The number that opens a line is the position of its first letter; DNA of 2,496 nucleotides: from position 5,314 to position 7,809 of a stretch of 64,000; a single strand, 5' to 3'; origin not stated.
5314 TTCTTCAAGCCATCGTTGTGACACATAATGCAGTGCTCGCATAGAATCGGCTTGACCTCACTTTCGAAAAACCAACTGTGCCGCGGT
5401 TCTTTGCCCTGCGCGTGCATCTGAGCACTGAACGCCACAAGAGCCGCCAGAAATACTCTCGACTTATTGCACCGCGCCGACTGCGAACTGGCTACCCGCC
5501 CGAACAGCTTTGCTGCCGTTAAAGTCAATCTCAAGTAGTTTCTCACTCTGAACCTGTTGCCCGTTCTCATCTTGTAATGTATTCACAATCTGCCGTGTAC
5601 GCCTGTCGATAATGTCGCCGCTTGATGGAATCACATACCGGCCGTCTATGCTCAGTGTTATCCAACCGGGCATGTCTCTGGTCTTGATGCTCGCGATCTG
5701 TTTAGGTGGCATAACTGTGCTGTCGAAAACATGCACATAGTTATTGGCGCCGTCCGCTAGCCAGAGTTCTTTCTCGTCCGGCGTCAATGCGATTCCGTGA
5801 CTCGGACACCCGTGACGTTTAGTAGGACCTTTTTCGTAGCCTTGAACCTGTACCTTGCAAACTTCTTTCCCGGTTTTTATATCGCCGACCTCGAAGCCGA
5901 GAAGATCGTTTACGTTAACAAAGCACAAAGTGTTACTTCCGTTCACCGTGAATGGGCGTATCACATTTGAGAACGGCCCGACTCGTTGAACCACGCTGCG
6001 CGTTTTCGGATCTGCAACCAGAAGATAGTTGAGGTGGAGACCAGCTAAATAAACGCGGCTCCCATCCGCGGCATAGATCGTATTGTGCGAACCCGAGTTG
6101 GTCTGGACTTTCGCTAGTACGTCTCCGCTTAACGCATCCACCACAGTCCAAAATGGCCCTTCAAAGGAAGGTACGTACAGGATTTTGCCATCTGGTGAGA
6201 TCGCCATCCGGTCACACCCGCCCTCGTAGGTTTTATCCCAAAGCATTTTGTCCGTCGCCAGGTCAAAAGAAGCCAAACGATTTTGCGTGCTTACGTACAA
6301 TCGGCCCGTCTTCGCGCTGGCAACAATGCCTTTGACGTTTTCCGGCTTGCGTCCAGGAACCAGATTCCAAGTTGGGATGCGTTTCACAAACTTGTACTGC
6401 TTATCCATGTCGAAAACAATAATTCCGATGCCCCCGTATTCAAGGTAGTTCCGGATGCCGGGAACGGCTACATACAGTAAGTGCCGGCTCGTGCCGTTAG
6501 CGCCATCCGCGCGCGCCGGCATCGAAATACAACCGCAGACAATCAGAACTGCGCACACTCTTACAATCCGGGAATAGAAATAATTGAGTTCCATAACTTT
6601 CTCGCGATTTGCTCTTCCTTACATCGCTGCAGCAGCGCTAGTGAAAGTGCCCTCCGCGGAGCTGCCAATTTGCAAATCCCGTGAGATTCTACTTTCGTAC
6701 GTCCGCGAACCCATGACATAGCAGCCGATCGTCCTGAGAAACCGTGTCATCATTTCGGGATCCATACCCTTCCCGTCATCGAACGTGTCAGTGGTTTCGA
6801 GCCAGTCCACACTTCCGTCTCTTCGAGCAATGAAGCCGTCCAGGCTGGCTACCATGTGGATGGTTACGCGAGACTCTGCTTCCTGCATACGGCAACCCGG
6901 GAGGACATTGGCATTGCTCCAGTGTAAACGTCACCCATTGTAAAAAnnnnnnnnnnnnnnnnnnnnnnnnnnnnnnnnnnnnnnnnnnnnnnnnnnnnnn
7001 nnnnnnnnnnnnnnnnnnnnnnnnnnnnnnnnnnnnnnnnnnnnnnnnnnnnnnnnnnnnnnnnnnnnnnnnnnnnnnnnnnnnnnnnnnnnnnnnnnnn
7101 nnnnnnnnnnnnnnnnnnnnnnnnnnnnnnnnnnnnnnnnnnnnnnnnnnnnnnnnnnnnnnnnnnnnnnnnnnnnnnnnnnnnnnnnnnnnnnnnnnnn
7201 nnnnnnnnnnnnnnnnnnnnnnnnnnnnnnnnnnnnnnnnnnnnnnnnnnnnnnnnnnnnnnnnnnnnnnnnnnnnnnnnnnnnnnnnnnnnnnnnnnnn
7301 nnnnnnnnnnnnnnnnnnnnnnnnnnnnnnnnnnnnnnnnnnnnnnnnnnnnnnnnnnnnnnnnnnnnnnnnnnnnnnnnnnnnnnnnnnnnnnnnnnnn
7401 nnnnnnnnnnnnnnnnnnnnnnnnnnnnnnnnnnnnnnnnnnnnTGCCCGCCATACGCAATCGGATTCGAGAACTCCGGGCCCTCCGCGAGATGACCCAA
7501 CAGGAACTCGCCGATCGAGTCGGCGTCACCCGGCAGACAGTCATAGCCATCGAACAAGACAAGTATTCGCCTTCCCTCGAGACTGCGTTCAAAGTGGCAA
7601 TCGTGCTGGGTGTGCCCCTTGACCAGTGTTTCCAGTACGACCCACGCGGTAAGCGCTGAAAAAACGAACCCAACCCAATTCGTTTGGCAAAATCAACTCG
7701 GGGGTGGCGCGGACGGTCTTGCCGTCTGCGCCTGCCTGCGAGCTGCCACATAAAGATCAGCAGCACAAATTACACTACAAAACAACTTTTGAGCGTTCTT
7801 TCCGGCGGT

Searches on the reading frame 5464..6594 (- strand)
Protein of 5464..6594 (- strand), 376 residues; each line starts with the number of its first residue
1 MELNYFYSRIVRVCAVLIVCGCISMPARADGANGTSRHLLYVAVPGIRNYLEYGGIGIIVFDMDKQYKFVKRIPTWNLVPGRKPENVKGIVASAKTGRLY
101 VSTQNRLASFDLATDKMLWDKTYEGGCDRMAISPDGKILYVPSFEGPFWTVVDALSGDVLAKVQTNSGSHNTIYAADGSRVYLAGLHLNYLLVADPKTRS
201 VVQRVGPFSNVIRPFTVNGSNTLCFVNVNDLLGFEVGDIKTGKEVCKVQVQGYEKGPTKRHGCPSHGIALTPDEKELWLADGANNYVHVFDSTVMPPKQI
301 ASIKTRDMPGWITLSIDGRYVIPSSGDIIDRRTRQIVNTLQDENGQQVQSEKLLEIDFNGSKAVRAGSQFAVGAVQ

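Call 4: search_protein_families(library=pfam, proteins=[window:5464-6594:-], max_evalue=0.01)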
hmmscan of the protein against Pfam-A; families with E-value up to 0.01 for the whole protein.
window:5464-6594:- (376 aa): 3 families
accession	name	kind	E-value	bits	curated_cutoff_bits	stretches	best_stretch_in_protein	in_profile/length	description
PF25174.1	Beta-prop_THOC3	-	1.4e-05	24.7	305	0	101-184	65-147/272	THOC3 beta-propeller domain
PF23414.1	Beta-prop_EML_2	-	0.00039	20.3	90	1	101-195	16-109/266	Echinoderm microtubule-associated protein second beta-propeller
PF13360.13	PQQ_2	-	0.0014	18.8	27.6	0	97-143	170-214/233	Outer membrane protein assembly factor BamB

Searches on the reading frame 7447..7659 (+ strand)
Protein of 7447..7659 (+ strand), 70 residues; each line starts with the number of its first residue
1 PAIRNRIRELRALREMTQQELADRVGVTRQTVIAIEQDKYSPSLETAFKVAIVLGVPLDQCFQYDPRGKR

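Call 4: search_protein_families(library=pfam, proteins=[window:7447-7659:+], max_evalue=0.01)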
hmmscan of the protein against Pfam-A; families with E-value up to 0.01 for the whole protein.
window:7447-7659:+ (70 aa): 13 families
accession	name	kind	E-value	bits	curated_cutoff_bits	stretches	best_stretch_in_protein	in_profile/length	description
PF01381.28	HTH_3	-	7.1e-18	64.8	23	1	7-59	1-53/55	Helix-turn-helix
PF13560.12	HTH_31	-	4.5e-08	33.7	27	1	5-59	4-59/64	Helix-turn-helix domain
PF12844.13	HTH_19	-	4.9e-08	33.2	30.2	1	5-60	2-57/64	Helix-turn-helix domain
PF13443.12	HTH_26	-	9e-08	32.7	22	1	6-66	1-62/63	Cro/C1-type HTH DNA-binding domain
PF13413.12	HTH_25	-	8.9e-05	22.7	24.6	1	7-41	2-36/62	Helix-turn-helix domain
PF13545.12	HTH_Crp_2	-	0.00011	22.5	27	1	15-33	22-40/70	Crp-like helix-turn-helix domain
PF04545.22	Sigma70_r4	-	0.00011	22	24.1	1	9-36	14-41/50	Sigma-70, region 4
PF08279.18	HTH_11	-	0.00043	20.5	25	1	7-33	6-33/55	HTH domain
PF13412.12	HTH_24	-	0.00072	19.5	21.9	1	15-33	17-35/48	Winged helix-turn-helix DNA-binding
PF13384.12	HTH_23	-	0.00088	19.5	24.6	1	3-32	4-34/50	Homeodomain-like domain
PF07022.19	Phage_CI_repr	-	0.0017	19.1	22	1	16-59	13-55/65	Bacteriophage CI repressor helix-turn-helix domain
PF25213.1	HVO_A0261_N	-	0.0019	18.5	35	1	3-32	10-41/86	HVO_A0261 N-terminal domain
PF13404.12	HTH_AsnC-type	-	0.0029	17.8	27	0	16-33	18-35/42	AsnC-type helix-turn-helix domain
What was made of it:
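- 7447..7659 (+): Xre-type HTH gene upstream. It is syntenic in subgroup Ia only. It may be a regulator; whether it belongs to the cassette is uncertain. PF01381 at 7e-18 (call 4).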
